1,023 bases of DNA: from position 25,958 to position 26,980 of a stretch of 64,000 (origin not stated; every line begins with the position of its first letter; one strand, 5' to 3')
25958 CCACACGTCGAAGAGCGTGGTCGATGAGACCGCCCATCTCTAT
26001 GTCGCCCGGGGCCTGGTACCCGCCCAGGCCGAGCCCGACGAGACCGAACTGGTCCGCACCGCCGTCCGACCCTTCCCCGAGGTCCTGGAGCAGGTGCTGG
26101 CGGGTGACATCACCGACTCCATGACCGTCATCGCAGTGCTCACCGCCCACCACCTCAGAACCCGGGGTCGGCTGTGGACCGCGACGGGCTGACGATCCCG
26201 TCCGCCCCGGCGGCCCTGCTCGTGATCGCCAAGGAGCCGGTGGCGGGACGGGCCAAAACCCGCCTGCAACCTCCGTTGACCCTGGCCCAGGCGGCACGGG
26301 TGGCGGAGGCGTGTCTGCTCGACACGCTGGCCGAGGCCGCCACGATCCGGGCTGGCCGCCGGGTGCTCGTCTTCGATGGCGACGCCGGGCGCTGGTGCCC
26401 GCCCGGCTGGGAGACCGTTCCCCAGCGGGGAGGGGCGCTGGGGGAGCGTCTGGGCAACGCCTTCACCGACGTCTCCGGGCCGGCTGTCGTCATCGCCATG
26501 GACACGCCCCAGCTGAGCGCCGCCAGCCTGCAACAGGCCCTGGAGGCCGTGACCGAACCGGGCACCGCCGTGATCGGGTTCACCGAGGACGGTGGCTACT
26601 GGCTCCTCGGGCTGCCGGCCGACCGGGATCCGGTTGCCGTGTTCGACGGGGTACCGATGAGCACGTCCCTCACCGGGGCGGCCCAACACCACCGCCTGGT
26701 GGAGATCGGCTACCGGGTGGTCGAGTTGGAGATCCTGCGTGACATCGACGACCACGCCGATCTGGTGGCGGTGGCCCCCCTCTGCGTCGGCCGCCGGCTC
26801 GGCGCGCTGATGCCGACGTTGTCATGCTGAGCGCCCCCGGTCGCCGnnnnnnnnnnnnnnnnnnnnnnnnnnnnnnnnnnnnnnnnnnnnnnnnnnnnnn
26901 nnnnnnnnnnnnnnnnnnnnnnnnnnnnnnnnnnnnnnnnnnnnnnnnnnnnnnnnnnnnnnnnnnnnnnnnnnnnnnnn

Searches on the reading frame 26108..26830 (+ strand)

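Call 87: search_protein_families(library=pfam, proteins=[window:26108-26830:+], max_evalue=0.0001)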
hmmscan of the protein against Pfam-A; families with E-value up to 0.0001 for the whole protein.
window:26108-26830:+ (240 aa): 1 family
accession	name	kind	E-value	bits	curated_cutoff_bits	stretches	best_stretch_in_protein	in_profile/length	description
PF09837.15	DUF2064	-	5.9e-25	87.9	25.8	1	74-186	2-120/120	Uncharacterized protein conserved in bacteria (DUF2064)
